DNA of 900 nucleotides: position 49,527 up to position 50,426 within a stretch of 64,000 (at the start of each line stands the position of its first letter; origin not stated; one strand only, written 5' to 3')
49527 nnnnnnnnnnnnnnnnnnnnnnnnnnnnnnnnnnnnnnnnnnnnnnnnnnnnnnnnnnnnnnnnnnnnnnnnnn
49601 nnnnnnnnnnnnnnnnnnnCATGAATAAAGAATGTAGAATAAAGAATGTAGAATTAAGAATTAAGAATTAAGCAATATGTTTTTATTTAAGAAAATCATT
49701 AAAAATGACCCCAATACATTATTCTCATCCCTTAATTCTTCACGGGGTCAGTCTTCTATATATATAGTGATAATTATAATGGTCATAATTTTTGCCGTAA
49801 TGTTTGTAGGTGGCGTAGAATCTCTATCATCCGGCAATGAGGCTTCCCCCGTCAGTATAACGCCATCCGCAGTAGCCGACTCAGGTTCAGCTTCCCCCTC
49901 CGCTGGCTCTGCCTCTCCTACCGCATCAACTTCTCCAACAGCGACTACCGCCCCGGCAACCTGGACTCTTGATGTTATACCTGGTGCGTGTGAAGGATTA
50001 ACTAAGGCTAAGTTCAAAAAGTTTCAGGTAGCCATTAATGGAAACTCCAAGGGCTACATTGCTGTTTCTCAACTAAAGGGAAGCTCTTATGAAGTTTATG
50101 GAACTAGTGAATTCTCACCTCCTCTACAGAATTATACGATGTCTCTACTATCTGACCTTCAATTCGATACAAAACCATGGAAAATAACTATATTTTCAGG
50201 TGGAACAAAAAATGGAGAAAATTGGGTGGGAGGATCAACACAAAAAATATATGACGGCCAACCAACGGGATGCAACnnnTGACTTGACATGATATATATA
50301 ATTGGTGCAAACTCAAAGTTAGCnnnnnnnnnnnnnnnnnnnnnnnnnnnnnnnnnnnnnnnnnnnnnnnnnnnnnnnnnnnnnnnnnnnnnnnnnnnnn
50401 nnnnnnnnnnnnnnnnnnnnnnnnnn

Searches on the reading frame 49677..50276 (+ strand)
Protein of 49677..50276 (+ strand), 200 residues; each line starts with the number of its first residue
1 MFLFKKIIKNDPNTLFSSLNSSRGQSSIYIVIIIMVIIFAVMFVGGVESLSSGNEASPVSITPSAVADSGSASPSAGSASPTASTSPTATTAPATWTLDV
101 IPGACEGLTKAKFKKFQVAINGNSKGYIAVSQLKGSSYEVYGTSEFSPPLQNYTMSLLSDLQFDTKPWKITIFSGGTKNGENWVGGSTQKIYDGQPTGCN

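Call 3: search_protein_families(library=pfam, proteins=[window:49677-50276:+], max_evalue=1)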
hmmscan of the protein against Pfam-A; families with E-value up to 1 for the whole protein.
window:49677-50276:+ (200 aa): 1 family
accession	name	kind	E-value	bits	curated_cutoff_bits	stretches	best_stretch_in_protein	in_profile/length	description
PF21827.1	New_glue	-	0.0061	16.7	31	1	33-95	6-65/94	New glue protein family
